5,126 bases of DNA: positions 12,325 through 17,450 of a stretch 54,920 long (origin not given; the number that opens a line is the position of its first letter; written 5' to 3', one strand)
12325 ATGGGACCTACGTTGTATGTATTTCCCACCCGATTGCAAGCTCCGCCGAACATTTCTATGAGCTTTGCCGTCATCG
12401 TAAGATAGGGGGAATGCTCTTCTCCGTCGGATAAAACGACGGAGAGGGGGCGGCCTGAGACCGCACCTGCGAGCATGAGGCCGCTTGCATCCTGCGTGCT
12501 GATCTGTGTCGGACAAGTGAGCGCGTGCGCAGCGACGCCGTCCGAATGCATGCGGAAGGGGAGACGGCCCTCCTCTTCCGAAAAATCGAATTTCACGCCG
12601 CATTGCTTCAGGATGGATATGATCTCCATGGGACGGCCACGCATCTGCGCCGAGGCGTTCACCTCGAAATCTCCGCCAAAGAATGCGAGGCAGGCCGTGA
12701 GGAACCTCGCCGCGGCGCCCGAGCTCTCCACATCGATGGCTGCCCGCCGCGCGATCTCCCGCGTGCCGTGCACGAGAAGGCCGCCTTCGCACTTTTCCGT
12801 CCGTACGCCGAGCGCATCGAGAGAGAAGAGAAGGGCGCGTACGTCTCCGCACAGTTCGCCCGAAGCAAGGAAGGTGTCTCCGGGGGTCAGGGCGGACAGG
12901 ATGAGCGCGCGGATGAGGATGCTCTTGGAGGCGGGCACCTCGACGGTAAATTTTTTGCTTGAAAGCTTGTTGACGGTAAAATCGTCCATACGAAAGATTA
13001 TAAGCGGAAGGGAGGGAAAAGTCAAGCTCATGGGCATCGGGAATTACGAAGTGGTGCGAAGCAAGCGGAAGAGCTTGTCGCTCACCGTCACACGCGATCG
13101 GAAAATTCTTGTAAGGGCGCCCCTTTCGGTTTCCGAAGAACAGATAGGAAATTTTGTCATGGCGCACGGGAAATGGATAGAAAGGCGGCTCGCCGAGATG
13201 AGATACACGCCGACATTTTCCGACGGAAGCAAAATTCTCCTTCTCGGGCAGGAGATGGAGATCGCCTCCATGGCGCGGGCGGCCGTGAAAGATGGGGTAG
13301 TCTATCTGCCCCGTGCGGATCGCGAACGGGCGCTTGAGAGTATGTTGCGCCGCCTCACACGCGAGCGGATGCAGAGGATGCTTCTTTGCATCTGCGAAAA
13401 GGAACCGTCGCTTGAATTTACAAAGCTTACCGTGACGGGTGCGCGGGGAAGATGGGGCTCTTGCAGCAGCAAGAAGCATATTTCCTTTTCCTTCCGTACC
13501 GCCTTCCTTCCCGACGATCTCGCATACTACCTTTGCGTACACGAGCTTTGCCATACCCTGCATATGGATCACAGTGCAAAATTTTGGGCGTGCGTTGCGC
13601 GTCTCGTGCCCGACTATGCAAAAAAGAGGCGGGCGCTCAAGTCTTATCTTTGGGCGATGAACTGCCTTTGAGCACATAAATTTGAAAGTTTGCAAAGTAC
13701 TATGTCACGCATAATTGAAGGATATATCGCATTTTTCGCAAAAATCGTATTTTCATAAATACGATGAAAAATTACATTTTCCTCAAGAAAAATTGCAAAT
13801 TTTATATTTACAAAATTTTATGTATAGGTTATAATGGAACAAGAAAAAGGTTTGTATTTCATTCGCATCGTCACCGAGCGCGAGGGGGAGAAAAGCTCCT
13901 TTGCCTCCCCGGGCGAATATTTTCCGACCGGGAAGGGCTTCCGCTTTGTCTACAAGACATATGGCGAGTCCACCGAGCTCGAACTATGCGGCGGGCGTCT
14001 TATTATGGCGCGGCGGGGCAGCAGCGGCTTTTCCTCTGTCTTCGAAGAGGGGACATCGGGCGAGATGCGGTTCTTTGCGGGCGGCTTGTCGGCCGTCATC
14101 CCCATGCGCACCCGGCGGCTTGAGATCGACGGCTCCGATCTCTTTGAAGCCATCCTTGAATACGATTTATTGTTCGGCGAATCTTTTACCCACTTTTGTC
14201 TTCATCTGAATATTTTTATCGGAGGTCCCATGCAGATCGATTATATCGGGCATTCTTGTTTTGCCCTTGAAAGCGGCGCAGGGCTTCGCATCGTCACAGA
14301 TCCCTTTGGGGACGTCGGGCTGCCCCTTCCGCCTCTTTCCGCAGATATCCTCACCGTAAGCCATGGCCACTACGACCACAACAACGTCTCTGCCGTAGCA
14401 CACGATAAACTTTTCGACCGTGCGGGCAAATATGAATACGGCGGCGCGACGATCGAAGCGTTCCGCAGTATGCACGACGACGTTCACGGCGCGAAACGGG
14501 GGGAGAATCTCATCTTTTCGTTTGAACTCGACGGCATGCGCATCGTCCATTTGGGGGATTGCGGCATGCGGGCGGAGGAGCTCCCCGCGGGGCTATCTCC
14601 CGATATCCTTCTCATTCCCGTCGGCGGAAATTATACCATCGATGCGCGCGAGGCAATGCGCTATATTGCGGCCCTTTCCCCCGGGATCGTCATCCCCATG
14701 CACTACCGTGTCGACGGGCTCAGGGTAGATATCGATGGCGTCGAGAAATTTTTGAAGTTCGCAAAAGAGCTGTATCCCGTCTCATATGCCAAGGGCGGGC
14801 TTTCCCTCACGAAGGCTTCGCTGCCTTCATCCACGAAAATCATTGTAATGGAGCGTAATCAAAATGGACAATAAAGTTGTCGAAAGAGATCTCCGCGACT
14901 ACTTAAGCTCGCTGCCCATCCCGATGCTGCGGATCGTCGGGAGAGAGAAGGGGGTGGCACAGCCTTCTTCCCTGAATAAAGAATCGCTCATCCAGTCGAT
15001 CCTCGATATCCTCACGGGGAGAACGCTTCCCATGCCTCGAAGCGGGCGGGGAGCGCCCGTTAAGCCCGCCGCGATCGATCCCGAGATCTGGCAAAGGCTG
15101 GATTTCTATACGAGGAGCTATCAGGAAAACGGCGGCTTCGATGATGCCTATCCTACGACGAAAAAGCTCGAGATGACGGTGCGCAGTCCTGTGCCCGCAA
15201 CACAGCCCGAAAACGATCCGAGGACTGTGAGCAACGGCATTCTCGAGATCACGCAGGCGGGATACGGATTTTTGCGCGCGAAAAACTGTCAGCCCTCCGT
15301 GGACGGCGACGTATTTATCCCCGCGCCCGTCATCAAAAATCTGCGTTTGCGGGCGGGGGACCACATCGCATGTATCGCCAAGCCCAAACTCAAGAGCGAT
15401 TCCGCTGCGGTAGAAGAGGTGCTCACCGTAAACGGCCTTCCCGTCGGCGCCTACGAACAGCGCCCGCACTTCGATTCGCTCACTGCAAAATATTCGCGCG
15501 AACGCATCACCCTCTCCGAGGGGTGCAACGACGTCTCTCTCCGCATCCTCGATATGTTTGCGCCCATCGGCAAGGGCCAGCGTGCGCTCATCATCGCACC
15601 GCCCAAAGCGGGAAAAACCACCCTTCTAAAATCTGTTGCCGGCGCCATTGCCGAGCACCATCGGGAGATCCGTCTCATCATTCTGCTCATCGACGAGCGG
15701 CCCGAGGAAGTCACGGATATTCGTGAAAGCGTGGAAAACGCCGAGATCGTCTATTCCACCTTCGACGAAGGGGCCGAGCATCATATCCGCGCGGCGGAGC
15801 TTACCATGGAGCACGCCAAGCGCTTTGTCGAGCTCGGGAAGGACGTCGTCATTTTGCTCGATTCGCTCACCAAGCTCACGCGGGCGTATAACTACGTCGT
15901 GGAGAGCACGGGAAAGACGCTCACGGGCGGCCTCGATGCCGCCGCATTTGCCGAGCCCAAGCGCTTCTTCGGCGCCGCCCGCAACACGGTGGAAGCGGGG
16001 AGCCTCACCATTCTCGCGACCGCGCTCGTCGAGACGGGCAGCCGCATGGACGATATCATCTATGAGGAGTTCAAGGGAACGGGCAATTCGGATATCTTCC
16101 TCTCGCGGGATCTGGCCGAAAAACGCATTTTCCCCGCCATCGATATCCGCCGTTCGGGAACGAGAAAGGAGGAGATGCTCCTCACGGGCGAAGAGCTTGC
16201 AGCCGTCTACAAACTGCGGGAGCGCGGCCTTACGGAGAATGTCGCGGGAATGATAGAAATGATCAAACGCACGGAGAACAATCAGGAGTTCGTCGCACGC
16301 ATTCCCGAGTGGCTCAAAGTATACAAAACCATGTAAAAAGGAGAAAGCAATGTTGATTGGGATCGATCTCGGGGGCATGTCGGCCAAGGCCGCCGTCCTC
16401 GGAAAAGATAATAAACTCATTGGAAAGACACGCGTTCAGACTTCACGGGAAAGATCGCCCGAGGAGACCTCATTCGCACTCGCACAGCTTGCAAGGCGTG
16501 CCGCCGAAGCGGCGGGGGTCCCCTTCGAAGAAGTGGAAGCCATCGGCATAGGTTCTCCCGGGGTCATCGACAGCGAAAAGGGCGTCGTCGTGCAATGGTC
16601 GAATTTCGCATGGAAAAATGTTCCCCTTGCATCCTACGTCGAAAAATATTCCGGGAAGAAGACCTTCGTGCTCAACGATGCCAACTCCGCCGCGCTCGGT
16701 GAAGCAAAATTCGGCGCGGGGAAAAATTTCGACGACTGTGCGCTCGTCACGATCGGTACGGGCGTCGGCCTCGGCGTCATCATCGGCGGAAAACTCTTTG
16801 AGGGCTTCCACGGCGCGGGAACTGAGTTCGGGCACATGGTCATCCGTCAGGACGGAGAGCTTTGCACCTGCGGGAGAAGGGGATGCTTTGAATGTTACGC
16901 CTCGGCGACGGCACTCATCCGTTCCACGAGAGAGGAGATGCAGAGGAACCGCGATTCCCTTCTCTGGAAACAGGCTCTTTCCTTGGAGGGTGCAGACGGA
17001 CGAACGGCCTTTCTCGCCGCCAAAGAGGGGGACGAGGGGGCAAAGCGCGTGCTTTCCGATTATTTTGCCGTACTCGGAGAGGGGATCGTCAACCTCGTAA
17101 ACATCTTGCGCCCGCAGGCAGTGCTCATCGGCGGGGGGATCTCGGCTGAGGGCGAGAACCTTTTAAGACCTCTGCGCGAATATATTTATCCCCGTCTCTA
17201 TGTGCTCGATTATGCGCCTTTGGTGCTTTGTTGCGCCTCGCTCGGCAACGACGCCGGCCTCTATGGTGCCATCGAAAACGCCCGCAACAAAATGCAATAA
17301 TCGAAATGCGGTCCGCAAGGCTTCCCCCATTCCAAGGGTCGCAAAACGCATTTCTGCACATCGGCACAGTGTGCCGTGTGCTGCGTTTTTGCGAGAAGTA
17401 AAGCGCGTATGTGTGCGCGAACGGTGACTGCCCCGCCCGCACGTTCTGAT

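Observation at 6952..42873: Recurrent, strand-consistent 21-22 nt motif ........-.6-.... at five intergenic or stop-codon positions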

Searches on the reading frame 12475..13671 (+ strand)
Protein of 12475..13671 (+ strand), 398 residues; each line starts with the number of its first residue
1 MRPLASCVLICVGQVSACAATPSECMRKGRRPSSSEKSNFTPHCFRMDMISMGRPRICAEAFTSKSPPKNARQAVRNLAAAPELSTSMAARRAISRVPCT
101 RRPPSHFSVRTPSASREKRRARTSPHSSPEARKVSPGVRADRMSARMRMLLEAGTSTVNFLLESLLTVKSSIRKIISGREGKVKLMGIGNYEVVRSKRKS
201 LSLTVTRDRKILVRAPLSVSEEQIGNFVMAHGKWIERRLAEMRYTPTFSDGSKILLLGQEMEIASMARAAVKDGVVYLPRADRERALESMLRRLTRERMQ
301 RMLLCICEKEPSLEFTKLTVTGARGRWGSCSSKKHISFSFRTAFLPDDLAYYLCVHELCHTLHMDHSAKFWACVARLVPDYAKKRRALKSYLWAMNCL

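Call 8: search_protein_families(library=pfam, proteins=[window:12475-13671:+])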
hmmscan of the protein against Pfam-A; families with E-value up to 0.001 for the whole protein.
window:12475-13671:+ (398 aa): 2 families
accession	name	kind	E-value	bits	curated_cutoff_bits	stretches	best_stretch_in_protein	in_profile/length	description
PF01863.23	YgjP-like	-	6.5e-44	150.8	26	1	199-390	1-206/207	YgjP-like, metallopeptidase domain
PF08325.16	WLM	-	0.00019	22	26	1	355-381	88-114/190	WLM domain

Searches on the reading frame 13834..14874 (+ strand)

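Call 8: search_protein_families(library=pfam, proteins=[window:13834-14874:+])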
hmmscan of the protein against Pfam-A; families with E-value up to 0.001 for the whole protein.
window:13834-14874:+ (346 aa): 3 families
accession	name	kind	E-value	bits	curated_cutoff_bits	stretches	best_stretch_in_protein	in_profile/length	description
PF13483.12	Lactamase_B_3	-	1.3e-45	155.7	24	1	134-290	1-160/160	Beta-lactamase superfamily domain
PF12706.13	Lactamase_B_2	-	1.4e-10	41.5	27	1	199-291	95-200/200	Beta-lactamase superfamily domain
PF09148.16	DUF1934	-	0.00071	20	22.5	0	14-120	9-122/128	Domain of unknown function (DUF1934)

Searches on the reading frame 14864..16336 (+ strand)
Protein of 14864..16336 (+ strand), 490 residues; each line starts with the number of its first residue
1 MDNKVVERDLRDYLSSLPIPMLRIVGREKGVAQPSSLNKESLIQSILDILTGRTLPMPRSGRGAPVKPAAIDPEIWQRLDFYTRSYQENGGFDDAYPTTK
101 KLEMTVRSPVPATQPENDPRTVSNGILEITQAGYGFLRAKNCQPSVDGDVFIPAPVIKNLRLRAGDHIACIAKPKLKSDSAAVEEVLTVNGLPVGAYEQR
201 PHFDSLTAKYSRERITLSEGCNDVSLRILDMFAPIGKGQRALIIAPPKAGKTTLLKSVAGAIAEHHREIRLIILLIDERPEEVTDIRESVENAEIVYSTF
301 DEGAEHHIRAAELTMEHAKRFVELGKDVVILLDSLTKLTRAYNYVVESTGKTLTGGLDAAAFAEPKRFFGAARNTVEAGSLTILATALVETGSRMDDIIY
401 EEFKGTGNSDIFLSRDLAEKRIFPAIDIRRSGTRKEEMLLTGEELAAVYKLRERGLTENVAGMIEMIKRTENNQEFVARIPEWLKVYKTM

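Call 11: search_protein_families(library=pfam, proteins=[window:14864-16336:+])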
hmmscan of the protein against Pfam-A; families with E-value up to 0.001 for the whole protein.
window:14864-16336:+ (490 aa): 3 families
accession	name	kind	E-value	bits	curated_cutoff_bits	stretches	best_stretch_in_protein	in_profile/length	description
PF00006.31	ATP-synt_ab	-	1.7e-31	109.9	29.5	1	226-431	2-211/213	ATP synthase alpha/beta family, nucleotide-binding domain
PF07497.18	Rho_RNA_bind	-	1.5e-13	50.8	27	1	124-192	2-70/73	Rho termination factor, RNA-binding domain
PF22707.2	S1CSD-TOTE-2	-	0.00025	21.4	27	1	124-173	4-43/60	S1/CSD-like domain 2 of the TOTE conflict systems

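Call 13: find_related_loci(query=window:14864-16336:+, collection=genome_contigs, flank=10000)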
Query window:14864-16336:+ (490 aa) in genome_contigs; peptide patterns used: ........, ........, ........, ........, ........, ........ (x = any residue, [..] = any of these).
598 stretches matched a pattern (row limit reached: there are more); 543 encode a relative of the query (tblastn E <= 1e-3); the best 80 are kept; 80 distinct loci.
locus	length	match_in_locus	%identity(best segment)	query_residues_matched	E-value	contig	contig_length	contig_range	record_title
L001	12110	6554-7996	78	1-490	0e+0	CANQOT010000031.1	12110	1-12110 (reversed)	MAG: uncultured Clostridia bacterium isolate Lapin-012__bin72 genome assembly, contig: Lapin-012__NODE_6022_length_12110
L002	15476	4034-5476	76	1-488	0e+0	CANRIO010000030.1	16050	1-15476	MAG: uncultured Clostridia bacterium isolate Lapin-023__bin22 genome assembly, contig: Lapin-023__NODE_4766_length_16050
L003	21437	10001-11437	73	1-490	0e+0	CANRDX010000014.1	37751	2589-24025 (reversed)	MAG: uncultured Clostridia bacterium isolate Lapin-024__bin89 genome assembly, contig: Lapin-024__NODE_1375_length_37751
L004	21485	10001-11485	69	1-489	0e+0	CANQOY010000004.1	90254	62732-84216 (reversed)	MAG: uncultured Clostridia bacterium isolate Lapin-032__bin2 genome assembly, contig: Lapin-032__NODE_419_length_90254_c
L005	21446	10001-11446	68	1-489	0e+0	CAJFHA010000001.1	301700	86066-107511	Candidatus Gallimonas faecium isolate Chicken_16_mag_149 genome assembly, contig: MAGpy_11413_16_idba_bin_149_fascaffold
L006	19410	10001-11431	68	1-490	0e+0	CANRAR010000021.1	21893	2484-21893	MAG: uncultured Clostridia bacterium isolate Lapin-030__bin22 genome assembly, contig: Lapin-030__NODE_3339_length_21893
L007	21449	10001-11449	68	1-490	0e+0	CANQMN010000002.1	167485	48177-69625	MAG: uncultured Clostridia bacterium isolate Lapin-012__bin63 genome assembly, contig: Lapin-012__NODE_107_length_167485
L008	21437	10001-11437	69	1-489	0e+0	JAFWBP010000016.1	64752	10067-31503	MAG: Clostridia bacterium isolate RGIG5591 Sheep_Colon.Co__c2762639, whole genome shotgun sequence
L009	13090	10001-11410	67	2-489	0e+0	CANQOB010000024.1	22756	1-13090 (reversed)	MAG: uncultured Clostridia bacterium isolate Lapin-032__bin86 genome assembly, contig: Lapin-032__NODE_3496_length_22756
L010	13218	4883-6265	69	22-490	0e+0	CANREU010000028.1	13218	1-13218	MAG: uncultured Clostridia bacterium isolate Lapin-024__bin66 genome assembly, contig: Lapin-024__NODE_5971_length_13218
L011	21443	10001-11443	66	1-490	0e+0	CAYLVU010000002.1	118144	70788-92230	MAG TPA_asm: uncultured Clostridia bacterium isolate SRP222994_co1_566 genome assembly, contig: NODE_114_length_118144_c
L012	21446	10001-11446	65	1-489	0e+0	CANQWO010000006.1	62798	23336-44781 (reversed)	MAG: uncultured Clostridia bacterium isolate Lapin-012__bin88 genome assembly, contig: Lapin-012__NODE_901_length_62798_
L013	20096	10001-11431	67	1-488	0e+0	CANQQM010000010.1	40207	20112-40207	MAG: uncultured Clostridia bacterium isolate Lapin-011__bin44 genome assembly, contig: Lapin-011__NODE_860_length_40207_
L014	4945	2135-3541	68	7-488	0e+0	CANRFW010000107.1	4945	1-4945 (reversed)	MAG: uncultured Clostridia bacterium isolate Lapin-023__bin33 genome assembly, contig: Lapin-023__NODE_20575_length_4945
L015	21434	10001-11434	66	2-490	0e+0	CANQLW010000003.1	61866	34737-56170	MAG: uncultured Clostridia bacterium isolate Lapin-014__bin44 genome assembly, contig: Lapin-014__NODE_317_length_61866_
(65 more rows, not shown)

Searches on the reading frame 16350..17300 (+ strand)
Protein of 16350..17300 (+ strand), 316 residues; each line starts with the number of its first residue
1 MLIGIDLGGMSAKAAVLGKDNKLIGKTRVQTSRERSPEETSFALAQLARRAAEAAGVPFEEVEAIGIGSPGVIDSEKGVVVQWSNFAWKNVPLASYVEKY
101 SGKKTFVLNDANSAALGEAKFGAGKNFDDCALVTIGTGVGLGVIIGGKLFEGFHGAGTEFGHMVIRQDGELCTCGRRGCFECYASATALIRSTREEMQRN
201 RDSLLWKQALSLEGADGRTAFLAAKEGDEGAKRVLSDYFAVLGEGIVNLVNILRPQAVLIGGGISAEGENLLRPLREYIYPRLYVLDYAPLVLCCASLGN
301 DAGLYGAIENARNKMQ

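Call 11: search_protein_families(library=pfam, proteins=[window:16350-17300:+])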
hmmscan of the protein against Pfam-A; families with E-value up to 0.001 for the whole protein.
window:16350-17300:+ (316 aa): 2 families
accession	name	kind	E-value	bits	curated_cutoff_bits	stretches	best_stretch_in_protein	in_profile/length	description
PF00480.26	ROK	-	1.7e-67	228.5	22.9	1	3-309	2-289/294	ROK family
PF01869.26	BcrAD_BadFG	-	0.00033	20.7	31.5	0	3-72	1-72/271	BadF/BadG/BcrA/BcrD ATPase family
